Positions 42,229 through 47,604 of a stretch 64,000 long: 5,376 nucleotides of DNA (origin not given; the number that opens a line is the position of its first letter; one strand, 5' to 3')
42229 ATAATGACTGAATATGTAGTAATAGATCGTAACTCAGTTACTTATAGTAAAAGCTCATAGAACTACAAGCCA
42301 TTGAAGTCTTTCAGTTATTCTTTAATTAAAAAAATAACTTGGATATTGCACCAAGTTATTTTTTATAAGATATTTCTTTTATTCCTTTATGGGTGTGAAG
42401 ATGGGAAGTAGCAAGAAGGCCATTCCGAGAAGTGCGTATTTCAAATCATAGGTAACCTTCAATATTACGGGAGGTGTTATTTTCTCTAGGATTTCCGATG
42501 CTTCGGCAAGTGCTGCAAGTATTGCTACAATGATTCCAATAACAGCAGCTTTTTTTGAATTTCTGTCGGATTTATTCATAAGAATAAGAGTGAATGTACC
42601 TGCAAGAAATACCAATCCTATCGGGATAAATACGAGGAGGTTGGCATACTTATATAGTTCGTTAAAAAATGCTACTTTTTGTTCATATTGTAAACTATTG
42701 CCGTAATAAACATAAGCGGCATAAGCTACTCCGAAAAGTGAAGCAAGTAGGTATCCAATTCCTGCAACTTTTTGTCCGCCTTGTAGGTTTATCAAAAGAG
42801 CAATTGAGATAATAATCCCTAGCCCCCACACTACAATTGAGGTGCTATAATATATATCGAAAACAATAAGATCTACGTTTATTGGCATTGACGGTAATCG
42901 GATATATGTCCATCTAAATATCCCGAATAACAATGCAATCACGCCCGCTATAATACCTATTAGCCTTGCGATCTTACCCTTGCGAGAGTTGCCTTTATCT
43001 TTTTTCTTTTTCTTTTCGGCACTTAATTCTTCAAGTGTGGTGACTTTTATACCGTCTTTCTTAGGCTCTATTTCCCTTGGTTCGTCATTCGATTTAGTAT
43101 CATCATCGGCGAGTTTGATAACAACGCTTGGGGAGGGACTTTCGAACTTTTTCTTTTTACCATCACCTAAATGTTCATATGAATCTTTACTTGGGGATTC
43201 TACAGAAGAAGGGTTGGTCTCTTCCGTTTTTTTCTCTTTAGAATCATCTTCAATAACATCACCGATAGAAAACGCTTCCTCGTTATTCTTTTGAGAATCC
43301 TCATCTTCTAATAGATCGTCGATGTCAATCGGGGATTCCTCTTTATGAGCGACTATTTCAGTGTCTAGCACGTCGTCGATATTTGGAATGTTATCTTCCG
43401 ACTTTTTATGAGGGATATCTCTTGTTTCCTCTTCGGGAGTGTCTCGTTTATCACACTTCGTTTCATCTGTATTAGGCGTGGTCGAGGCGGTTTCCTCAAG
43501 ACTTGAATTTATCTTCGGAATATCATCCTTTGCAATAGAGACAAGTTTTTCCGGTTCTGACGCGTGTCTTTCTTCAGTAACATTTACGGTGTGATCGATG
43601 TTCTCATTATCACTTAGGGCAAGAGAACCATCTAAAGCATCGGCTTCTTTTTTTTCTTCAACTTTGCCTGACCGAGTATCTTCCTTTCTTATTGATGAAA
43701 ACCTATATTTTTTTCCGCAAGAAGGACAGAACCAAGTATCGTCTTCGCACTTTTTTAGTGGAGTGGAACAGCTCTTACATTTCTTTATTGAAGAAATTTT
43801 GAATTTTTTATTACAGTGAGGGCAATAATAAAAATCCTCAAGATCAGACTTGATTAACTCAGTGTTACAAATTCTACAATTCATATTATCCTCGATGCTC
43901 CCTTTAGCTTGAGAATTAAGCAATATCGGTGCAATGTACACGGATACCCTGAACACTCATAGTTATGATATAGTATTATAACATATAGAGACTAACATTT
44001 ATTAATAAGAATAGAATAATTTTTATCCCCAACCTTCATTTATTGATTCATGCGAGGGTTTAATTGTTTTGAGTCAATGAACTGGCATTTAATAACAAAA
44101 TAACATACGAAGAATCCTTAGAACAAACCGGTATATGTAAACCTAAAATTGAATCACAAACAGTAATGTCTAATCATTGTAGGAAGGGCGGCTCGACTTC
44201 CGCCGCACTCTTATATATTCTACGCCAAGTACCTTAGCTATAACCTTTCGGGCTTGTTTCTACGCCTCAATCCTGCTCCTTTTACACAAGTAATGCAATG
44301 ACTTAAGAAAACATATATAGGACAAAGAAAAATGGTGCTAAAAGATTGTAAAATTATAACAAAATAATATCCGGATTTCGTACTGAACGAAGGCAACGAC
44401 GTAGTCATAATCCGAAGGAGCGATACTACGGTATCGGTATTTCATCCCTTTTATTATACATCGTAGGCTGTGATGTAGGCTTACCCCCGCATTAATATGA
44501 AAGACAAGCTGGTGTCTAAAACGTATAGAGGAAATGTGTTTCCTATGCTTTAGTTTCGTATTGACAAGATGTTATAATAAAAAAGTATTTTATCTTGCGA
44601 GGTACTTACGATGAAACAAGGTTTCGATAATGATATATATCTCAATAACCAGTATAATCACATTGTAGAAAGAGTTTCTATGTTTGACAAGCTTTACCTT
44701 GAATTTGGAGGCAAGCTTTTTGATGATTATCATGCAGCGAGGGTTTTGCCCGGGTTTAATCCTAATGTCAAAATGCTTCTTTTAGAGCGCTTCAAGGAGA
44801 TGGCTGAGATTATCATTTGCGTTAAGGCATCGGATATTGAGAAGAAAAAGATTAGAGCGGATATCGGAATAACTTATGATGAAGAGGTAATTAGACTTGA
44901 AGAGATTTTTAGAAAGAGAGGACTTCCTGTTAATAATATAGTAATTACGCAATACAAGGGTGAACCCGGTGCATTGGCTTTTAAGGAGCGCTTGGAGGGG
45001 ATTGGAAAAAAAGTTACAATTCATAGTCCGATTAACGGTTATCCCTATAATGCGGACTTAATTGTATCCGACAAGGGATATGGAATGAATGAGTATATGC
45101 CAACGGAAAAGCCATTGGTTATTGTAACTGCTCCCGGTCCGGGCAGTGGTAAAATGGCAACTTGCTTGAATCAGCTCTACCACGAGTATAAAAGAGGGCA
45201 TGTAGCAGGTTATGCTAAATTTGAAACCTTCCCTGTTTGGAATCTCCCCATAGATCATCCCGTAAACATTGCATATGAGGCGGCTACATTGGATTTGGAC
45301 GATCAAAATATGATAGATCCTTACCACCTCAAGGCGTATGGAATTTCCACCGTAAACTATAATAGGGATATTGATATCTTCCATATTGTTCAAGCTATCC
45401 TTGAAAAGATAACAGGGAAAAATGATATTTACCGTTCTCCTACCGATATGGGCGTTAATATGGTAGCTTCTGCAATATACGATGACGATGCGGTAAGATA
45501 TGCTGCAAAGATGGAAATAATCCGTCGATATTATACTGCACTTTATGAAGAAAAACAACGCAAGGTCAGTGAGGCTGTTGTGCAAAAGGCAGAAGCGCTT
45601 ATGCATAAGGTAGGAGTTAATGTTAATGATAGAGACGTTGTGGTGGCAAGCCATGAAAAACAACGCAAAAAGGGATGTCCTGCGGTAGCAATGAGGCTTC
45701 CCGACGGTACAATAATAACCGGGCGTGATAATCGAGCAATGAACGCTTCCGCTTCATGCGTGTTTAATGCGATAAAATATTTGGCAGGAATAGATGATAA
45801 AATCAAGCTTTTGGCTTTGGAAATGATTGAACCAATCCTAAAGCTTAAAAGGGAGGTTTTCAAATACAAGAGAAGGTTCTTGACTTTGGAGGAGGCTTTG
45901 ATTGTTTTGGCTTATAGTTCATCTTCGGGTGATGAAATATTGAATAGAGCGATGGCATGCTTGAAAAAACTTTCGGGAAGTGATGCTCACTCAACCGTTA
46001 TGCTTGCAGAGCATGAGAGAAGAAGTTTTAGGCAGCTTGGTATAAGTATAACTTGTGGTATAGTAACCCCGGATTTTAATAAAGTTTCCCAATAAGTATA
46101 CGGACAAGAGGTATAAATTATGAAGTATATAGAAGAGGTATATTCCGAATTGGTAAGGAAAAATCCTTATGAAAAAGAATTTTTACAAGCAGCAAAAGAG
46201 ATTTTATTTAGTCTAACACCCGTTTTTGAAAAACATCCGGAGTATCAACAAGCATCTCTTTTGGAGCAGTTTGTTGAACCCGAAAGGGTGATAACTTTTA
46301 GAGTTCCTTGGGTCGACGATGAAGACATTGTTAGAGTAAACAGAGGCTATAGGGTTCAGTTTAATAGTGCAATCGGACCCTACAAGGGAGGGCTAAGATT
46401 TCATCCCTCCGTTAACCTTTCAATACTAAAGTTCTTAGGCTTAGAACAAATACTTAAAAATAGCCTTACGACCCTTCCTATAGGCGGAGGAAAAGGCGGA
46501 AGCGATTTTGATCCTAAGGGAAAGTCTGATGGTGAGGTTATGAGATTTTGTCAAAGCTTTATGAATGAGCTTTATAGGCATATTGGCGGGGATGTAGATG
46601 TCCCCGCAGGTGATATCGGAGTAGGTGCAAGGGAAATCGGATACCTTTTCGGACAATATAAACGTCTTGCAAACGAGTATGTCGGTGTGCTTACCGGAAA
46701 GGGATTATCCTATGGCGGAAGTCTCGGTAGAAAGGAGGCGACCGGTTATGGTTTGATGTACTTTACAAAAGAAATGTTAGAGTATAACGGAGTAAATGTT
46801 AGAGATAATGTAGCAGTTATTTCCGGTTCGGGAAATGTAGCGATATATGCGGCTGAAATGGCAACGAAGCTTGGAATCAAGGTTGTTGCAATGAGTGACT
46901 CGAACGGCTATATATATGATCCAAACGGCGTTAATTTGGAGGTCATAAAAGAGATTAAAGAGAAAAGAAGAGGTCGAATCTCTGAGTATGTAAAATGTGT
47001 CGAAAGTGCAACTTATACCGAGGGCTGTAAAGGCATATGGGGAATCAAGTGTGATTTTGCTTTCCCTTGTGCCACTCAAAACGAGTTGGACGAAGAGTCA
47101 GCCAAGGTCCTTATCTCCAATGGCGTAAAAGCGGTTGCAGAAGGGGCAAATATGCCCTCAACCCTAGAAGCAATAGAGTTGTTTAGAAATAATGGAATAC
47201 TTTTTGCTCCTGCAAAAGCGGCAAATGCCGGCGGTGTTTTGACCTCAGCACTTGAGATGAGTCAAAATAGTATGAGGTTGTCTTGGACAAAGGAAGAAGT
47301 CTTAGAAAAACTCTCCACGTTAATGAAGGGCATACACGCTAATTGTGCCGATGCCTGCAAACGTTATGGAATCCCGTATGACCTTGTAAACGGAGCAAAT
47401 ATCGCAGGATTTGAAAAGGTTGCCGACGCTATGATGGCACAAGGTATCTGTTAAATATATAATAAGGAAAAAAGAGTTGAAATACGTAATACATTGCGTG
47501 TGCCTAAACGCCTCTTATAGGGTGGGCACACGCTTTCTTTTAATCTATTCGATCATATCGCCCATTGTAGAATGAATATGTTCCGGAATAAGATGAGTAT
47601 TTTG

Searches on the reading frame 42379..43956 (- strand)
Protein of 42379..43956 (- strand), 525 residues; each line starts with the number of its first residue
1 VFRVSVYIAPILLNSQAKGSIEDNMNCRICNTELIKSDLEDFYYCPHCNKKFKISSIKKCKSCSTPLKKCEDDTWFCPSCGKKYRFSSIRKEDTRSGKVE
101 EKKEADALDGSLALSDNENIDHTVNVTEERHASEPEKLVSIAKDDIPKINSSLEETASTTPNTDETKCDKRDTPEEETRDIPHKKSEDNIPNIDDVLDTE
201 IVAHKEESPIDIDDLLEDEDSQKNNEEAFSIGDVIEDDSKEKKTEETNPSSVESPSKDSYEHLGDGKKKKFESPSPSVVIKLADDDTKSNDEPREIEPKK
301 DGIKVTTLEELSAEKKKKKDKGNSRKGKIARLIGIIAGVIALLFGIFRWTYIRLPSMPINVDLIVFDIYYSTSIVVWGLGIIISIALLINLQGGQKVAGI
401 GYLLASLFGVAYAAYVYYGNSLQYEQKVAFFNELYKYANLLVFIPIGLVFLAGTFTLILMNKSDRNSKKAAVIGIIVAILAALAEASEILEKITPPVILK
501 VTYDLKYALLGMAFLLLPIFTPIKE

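Call 23: search_protein_families(library=pfam, proteins=[window:42379-43956:-], max_evalue=0.001)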
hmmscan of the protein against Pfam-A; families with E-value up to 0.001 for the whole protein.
window:42379-43956:- (525 aa): 2 families
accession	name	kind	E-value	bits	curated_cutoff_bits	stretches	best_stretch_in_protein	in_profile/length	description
PF17283.8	Zn_ribbon_SprT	-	0.00058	20.3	28.1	0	73-87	3-17/38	SprT-like zinc ribbon domain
PF17032.10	Zn_ribbon_15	-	0.00073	20.7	28.9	0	21-81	15-73/73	zinc-ribbon family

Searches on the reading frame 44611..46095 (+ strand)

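Call 23: search_protein_families(library=pfam, proteins=[window:44611-46095:+], max_evalue=0.001)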
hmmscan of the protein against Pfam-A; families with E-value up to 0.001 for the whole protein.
window:44611-46095:+ (494 aa): 2 families
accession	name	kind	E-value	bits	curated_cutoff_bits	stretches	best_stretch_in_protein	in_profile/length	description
PF08903.17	DUF1846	-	1.1e-157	524.5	27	1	4-334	2-332/333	Domain of unknown function DUF1846, N-terminal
PF20921.3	DUF1846_C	-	3.1e-43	147.6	27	1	339-483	1-144/153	Domain of unknown function DUF1846, C-terminal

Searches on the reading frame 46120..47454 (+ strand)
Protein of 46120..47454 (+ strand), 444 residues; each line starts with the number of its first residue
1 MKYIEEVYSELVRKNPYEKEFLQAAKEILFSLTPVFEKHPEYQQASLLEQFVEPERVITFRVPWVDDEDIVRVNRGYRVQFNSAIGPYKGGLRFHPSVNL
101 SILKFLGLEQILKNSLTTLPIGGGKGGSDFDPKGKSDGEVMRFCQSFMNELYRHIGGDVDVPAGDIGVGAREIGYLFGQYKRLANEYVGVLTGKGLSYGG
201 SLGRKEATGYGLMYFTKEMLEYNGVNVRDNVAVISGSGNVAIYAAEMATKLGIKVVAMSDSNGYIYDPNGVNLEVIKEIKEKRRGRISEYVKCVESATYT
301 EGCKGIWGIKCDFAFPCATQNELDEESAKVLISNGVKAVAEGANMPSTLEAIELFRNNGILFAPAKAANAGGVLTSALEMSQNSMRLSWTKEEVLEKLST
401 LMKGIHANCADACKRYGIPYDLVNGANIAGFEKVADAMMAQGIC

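Call 23: search_protein_families(library=pfam, proteins=[window:46120-47454:+], max_evalue=0.001)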
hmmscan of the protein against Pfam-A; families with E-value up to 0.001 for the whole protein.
window:46120-47454:+ (444 aa): 2 families
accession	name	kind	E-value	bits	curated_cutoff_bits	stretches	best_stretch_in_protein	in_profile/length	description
PF00208.27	ELFV_dehydrog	-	9.7e-91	304.2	23.4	1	199-442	1-241/241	Glutamate/Leucine/Phenylalanine/Valine dehydrogenase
PF02812.23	ELFV_dehydrog_N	-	7.3e-51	171.7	25.3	1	54-181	1-128/129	Glu/Leu/Phe/Val dehydrogenase, dimerisation domain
